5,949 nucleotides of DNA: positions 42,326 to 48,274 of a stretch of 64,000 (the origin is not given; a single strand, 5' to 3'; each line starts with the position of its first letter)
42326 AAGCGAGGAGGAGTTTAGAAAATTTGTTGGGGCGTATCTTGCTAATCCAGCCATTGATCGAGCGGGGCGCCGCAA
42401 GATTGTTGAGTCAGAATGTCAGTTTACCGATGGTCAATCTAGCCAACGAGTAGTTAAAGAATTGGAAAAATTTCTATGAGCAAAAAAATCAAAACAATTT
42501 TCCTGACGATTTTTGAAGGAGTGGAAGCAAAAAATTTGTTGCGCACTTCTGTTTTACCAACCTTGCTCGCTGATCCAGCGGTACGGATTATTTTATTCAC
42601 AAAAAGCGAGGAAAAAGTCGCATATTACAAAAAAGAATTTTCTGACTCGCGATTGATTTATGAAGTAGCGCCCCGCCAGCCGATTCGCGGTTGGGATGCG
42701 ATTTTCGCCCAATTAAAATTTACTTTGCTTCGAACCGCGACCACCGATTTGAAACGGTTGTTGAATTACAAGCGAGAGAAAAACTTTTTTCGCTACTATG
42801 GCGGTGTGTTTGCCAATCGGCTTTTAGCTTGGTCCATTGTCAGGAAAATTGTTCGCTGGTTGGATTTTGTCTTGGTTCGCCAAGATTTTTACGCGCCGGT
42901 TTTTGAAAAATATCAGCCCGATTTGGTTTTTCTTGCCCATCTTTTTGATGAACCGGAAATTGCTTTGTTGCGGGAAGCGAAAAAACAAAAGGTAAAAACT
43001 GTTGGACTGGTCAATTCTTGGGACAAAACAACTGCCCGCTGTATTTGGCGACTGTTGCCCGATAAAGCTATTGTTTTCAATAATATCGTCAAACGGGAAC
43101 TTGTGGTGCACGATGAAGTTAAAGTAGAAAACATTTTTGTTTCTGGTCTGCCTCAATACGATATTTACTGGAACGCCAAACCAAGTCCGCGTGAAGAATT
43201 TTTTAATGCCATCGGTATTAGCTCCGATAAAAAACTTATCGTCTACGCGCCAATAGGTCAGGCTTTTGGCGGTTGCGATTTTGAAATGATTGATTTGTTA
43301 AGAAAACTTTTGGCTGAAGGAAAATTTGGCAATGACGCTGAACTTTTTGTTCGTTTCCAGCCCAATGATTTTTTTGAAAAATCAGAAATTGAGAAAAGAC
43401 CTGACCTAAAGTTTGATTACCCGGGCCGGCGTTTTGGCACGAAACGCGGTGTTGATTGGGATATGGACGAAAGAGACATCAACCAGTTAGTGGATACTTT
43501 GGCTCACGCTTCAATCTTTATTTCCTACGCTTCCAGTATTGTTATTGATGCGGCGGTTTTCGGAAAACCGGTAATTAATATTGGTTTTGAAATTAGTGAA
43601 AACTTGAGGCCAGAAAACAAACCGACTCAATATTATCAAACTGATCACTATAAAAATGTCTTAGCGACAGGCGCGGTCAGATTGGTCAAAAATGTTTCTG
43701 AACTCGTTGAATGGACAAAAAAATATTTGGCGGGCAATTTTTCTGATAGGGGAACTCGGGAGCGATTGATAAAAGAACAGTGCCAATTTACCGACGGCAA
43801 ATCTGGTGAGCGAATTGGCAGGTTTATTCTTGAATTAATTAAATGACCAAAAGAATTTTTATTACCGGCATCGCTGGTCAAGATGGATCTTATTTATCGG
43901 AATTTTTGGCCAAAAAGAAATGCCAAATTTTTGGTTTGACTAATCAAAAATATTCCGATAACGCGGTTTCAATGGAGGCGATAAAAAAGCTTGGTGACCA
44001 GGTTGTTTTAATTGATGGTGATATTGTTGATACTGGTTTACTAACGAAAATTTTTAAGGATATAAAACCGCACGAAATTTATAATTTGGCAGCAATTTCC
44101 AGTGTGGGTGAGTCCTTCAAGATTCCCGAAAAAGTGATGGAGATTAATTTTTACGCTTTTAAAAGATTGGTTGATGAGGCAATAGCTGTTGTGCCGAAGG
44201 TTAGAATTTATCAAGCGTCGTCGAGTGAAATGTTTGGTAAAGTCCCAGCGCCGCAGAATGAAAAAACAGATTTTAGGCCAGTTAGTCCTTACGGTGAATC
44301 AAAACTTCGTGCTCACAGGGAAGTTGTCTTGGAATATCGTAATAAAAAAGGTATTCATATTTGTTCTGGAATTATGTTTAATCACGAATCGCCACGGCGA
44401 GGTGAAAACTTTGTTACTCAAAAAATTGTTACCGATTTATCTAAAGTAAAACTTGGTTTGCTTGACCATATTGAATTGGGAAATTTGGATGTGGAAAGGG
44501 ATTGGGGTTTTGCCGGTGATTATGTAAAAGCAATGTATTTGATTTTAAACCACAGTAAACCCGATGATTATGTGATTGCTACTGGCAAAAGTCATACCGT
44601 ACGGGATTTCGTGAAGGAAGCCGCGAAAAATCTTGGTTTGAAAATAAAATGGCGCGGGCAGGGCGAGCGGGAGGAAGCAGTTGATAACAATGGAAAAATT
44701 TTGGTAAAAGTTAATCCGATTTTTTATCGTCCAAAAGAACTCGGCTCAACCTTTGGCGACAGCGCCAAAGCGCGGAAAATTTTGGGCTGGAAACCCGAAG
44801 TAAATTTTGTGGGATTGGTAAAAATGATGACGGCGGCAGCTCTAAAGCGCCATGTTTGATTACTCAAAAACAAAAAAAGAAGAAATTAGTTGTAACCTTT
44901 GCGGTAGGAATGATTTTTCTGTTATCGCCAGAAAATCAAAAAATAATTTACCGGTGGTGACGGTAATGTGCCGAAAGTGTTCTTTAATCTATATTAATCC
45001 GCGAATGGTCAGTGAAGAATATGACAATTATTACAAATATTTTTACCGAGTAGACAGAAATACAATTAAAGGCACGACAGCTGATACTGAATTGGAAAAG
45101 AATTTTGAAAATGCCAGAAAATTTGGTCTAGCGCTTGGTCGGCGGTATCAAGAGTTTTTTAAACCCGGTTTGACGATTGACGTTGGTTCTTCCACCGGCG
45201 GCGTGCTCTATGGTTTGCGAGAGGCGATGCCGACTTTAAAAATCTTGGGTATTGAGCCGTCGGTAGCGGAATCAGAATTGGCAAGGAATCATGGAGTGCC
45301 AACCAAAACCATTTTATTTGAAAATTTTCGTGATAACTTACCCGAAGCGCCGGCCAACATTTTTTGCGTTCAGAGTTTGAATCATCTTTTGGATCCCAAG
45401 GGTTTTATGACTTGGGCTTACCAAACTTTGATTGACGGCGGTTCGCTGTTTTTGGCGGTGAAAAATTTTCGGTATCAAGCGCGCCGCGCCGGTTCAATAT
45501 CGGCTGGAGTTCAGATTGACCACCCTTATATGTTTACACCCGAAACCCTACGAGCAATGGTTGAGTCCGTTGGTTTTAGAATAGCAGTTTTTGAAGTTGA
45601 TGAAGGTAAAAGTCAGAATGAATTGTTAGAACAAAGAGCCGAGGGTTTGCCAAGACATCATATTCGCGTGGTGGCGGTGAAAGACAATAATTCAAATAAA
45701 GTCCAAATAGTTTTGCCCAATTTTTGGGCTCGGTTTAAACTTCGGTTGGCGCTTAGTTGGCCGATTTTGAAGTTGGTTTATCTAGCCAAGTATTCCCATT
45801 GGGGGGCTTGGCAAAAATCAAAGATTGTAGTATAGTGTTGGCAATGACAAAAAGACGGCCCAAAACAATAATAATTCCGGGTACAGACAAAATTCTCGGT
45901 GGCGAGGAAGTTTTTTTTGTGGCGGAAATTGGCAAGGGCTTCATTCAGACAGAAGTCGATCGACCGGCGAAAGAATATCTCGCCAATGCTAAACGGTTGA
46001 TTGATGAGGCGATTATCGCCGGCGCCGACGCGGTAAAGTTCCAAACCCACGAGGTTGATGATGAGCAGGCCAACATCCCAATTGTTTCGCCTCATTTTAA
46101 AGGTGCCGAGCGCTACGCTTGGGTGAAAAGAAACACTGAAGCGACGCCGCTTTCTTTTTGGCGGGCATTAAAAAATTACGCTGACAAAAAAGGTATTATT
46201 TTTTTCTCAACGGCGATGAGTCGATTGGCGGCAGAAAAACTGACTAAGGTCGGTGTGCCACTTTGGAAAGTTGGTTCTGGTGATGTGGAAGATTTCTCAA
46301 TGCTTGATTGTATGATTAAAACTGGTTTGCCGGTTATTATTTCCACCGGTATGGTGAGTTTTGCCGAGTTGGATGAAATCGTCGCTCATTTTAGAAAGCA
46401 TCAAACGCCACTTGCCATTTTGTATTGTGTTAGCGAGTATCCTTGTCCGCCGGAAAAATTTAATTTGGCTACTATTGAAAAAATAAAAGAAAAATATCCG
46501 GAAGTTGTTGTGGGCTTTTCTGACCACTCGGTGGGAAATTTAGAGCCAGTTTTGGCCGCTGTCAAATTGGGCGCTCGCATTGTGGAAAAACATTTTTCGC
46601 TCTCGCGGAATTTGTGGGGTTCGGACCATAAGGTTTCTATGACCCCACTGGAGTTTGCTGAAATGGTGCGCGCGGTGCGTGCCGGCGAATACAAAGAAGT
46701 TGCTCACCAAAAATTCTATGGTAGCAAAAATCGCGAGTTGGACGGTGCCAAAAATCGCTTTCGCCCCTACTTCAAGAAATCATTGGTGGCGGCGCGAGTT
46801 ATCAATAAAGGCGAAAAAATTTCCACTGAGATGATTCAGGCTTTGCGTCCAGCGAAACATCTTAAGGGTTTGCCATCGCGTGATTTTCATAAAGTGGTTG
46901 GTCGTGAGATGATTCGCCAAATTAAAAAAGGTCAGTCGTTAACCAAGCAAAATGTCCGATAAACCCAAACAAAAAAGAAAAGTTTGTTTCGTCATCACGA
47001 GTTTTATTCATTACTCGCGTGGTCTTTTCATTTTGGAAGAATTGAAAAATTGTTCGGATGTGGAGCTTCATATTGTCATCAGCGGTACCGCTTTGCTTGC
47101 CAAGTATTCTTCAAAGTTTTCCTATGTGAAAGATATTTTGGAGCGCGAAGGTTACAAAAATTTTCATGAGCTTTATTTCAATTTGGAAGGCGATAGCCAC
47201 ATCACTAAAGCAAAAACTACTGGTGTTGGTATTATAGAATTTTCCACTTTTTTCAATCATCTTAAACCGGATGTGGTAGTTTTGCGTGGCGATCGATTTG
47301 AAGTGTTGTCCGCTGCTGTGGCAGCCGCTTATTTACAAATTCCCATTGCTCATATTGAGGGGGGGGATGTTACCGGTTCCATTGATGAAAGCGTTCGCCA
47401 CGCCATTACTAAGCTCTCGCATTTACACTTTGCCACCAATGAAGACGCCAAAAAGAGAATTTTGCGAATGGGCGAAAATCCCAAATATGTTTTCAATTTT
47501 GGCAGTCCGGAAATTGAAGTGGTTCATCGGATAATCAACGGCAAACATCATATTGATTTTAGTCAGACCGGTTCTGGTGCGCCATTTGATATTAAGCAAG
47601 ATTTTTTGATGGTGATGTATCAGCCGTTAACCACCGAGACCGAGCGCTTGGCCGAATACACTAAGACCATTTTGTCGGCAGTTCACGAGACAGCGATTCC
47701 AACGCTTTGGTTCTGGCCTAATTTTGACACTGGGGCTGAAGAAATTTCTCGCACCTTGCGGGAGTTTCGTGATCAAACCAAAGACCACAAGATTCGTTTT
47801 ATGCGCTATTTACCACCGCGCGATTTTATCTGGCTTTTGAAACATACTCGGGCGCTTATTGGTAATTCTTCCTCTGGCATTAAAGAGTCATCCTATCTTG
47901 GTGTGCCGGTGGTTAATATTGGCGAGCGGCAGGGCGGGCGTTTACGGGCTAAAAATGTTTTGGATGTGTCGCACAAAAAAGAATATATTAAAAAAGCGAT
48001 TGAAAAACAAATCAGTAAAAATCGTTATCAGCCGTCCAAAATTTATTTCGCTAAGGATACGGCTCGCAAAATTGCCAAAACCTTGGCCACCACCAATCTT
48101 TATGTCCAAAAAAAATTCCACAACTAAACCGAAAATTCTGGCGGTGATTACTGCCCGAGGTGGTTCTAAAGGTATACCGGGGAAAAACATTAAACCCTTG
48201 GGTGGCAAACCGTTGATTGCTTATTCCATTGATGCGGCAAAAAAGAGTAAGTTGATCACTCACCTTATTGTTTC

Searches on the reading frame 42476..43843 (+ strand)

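Call 46: search_protein_families(library=pfam, proteins=[window:42476-43843:+])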
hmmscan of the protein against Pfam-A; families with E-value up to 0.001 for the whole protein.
window:42476-43843:+ (456 aa): 1 family
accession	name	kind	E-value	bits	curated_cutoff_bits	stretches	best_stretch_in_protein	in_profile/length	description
PF04464.20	Glyphos_transf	-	9.7e-12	44.9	22.1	1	214-452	154-366/367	CDP-Glycerol:Poly(glycerophosphate) glycerophosphotransferase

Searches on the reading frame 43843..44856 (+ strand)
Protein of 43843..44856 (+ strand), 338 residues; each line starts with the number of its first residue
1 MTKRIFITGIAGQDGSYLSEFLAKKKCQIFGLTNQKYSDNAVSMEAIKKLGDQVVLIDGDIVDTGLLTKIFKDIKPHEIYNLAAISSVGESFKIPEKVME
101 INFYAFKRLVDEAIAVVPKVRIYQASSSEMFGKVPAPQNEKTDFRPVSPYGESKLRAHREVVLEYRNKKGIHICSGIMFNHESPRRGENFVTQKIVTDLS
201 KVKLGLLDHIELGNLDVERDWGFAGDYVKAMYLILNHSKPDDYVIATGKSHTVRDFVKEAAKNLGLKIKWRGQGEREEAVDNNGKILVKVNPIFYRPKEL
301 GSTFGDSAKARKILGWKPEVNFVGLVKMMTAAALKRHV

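Call 11: search_protein_families(library=ncbifam, proteins=[window:43843-44856:+])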
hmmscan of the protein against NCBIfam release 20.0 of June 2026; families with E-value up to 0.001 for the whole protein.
window:43843-44856:+ (338 aa): 12 families
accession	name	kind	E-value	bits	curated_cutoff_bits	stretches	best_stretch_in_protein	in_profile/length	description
TIGR01472.1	gmd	equivalog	6.6e-102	341.2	415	1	5-335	3-340/342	GDP-mannose 4,6-dehydratase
TIGR01181.1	dTDP_gluc_dehyt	equivalog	2.7e-23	82.6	365.1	1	5-266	2-263/321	dTDP-glucose 4,6-dehydratase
TIGR04180.1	EDH_00030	hypoth_equivalog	1.4e-20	73.6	475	1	5-277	1-269/297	NAD-dependent 4,6-dehydratase LegB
TIGR01179.1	galE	equivalog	1.4e-20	73.4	262.3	1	4-180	1-175/332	UDP-glucose 4-epimerase GalE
NF007956.0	PRK10675.1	subfamily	4.1e-13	49.2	394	1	4-157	2-156/338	UDP-glucose 4-epimerase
TIGR02622.1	CDP_4_6_dhtase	equivalog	4.5e-13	49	278.45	1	2-112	4-114/352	CDP-glucose 4,6-dehydratase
NF007582.0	PRK10217.1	equivalog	2.5e-11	43.3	698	1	3-256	2-262/355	dTDP-glucose 4,6-dehydratase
NF043036.1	ErythonDh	equivalog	4.5e-11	42.5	325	1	4-157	2-156/321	D-erythronate dehydrogenase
TIGR02197.1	heptose_epim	equivalog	5.5e-11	42.2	274.6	1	5-265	1-261/316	ADP-glyceromanno-heptose 6-epimerase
NF007490.0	PRK10084.1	subfamily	5.5e-10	38.7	649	1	4-245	2-258/361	dTDP-glucose 4,6-dehydratase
TIGR01214.1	rmlD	equivalog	6.2e-10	38.6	224.05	1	4-192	1-161/285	dTDP-4-dehydrorhamnose reductase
NF011728.1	PRK15181.1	equivalog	2.3e-06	26.8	760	1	2-154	15-169/348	Vi polysaccharide biosynthesis UDP-N-acetylglucosaminuronic acid C-4 epimerase TviC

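Call 58: search_solved_structures(query=window:43843-44856:+, max_evalue=1e-20, show_alignments=1)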
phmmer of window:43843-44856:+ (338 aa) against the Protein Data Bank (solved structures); distinct sequences matched with E-value up to 1e-20: 12.
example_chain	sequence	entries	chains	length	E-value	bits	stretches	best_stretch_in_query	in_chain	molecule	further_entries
2z1m_A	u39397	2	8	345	2.1e-87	296.6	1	3-336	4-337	GDP-D-mannose dehydratase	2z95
7kf3_A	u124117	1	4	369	2.2e-81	276.8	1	2-333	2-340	GDP-mannose 4,6-dehydratase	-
6gpj_A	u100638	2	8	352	9.5e-80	271.4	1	5-332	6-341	GDP-mannose 4,6 dehydratase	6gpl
1t2a_A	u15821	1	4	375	1.2e-79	271.1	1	5-332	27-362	GDP-mannose 4,6 dehydratase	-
5in4_A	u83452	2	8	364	1.3e-79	271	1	6-332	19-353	GDP-mannose 4,6 dehydratase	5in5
6gpk_A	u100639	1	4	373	3.1e-79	269.7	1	5-332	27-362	GDP-mannose 4,6 dehydratase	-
6q94_B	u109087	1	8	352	3.4e-79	269.6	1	5-332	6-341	GDP-mannose 4,6 dehydratase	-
5uzh_A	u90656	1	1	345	2e-78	267.1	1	4-330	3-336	NafoA.00085.b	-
1n7g_A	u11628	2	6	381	1.2e-76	261.2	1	5-331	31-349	GDP-D-mannose-4,6-dehydratase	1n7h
1db3_A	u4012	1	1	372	5.1e-76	259.2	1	4-334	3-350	GDP-MANNOSE 4,6-DEHYDRATASE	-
1rpn_A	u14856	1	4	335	1e-73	251.6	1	1-336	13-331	GDP-mannose 4,6-dehydratase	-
2pk3_A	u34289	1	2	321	2.3e-27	99.3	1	3-321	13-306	GDP-6-deoxy-D-lyxo-4-hexulose reductase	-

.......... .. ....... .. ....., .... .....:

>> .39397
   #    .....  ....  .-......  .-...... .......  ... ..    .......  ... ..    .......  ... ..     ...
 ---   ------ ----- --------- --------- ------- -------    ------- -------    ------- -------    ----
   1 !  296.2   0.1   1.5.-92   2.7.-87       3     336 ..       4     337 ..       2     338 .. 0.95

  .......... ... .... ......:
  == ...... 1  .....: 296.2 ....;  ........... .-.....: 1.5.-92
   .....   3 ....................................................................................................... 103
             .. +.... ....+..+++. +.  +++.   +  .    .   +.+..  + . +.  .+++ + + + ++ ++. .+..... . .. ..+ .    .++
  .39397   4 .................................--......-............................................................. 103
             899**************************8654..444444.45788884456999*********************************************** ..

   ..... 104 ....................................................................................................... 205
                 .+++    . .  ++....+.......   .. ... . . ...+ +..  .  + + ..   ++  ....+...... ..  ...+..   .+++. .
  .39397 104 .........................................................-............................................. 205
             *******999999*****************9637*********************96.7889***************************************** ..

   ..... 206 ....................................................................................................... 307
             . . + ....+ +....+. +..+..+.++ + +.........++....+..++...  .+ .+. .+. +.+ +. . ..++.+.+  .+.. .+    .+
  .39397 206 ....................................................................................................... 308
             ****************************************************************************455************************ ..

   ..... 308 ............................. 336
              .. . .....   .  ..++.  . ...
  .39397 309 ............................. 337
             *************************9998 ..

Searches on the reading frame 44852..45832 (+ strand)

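Call 11: search_protein_families(library=ncbifam, proteins=[window:44852-45832:+])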
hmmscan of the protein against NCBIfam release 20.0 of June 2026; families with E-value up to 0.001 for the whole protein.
window:44852-45832:+ (327 aa): 0 families

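Call 46: search_protein_families(library=pfam, proteins=[window:44852-45832:+])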
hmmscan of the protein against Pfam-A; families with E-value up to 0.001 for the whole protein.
window:44852-45832:+ (327 aa): 4 families
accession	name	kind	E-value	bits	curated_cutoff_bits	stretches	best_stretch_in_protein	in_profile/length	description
PF13489.12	Methyltransf_23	-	1.2e-12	48.4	27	1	101-244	19-161/164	Methyltransferase domain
PF08242.18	Methyltransf_12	-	0.00053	21.1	30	0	109-198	1-97/98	Methyltransferase domain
PF08241.18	Methyltransf_11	-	0.00069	20.6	21.2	0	110-200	2-94/95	Methyltransferase domain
PF24077.1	IgA0_D2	-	0.00083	20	27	0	184-215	20-51/101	Immunoglobulin A1 protease autotransporter domain 2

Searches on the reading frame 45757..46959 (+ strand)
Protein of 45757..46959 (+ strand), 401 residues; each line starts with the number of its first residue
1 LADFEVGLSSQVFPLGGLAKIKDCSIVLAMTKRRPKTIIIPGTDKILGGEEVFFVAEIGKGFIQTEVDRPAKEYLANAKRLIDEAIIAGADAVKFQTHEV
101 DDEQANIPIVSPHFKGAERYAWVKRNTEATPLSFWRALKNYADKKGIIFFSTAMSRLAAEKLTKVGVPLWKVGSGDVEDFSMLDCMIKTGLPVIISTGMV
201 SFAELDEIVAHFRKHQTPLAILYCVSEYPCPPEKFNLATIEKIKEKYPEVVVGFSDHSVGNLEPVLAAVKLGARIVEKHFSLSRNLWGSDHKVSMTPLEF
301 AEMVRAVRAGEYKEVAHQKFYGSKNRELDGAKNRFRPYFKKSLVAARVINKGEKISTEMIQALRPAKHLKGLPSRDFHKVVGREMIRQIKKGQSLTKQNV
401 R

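Call 11: search_protein_families(library=ncbifam, proteins=[window:45757-46959:+])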
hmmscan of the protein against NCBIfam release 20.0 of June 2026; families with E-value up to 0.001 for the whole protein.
window:45757-46959:+ (401 aa): 3 families
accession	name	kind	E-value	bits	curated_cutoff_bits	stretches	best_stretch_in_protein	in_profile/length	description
TIGR03569.1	NeuB_NnaB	equivalog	1.3e-71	241.3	399.65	1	75-394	15-328/329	N-acetylneuraminate synthase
TIGR03586.1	PseI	equivalog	9e-63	212.4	340.25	1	62-395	3-327/327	pseudaminic acid synthase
TIGR03170.1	flgA_cterm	equivalog_domain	1.8e-06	28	54.65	1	341-401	14-75/137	flagellar basal body P-ring formation chaperone FlgA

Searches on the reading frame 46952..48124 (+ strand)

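Call 11: search_protein_families(library=ncbifam, proteins=[window:46952-48124:+])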
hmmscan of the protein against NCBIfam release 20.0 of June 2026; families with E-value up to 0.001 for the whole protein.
window:46952-48124:+ (391 aa): 2 families
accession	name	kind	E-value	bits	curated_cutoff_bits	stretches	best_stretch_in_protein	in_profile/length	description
TIGR03568.1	NeuC_NnaA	equivalog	2.2e-104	349.3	235.9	1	9-378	1-365/365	UDP-N-acetylglucosamine 2-epimerase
TIGR00236.1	wecB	equivalog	3.5e-19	69.2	210.15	1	79-354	59-333/366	non-hydrolyzing UDP-N-acetylglucosamine 2-epimerase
